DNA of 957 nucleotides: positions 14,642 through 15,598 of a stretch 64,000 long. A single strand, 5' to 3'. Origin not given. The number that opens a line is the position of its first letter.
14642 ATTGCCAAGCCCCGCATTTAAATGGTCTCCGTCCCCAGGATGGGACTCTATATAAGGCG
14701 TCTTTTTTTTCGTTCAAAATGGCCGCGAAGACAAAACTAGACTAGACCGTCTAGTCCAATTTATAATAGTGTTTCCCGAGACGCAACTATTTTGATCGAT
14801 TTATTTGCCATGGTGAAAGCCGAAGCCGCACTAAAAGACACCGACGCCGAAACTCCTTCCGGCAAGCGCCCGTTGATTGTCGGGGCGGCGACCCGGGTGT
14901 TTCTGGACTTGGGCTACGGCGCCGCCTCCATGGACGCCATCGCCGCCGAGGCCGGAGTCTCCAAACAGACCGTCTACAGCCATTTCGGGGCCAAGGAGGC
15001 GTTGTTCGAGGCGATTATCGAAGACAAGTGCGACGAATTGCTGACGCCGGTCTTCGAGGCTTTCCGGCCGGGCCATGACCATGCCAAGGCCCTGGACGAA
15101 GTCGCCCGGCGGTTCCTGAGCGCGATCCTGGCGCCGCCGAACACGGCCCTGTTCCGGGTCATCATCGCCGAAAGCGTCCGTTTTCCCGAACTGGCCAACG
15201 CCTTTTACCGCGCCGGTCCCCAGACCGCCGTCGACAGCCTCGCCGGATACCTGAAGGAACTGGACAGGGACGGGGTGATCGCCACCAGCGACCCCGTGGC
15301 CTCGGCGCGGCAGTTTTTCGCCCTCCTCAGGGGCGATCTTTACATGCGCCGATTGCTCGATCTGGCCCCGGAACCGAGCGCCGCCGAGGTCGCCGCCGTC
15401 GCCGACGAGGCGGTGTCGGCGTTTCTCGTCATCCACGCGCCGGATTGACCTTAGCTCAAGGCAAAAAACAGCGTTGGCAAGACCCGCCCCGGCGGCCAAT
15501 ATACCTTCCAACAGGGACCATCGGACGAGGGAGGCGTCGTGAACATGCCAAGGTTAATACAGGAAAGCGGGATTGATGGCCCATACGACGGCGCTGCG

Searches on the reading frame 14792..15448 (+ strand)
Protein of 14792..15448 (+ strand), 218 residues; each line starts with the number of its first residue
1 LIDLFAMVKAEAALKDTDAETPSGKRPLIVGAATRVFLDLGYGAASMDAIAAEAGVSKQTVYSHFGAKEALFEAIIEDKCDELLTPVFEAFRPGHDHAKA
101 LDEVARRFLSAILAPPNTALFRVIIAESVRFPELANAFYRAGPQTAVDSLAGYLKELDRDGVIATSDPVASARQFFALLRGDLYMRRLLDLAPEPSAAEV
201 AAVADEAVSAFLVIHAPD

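Call 84: search_protein_families(library=pfam, proteins=[window:14792-15448:+], max_evalue=0.00001)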
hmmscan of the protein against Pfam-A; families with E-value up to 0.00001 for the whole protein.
window:14792-15448:+ (218 aa): 2 families
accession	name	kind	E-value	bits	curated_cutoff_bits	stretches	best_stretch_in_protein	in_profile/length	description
PF14246.11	TetR_C_7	-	9.2e-31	106.7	22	1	100-213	2-115/119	AefR-like transcriptional repressor, C-terminal domain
PF00440.29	TetR_N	-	8.4e-16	57.9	24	1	29-75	1-47/47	Bacterial regulatory proteins, tetR family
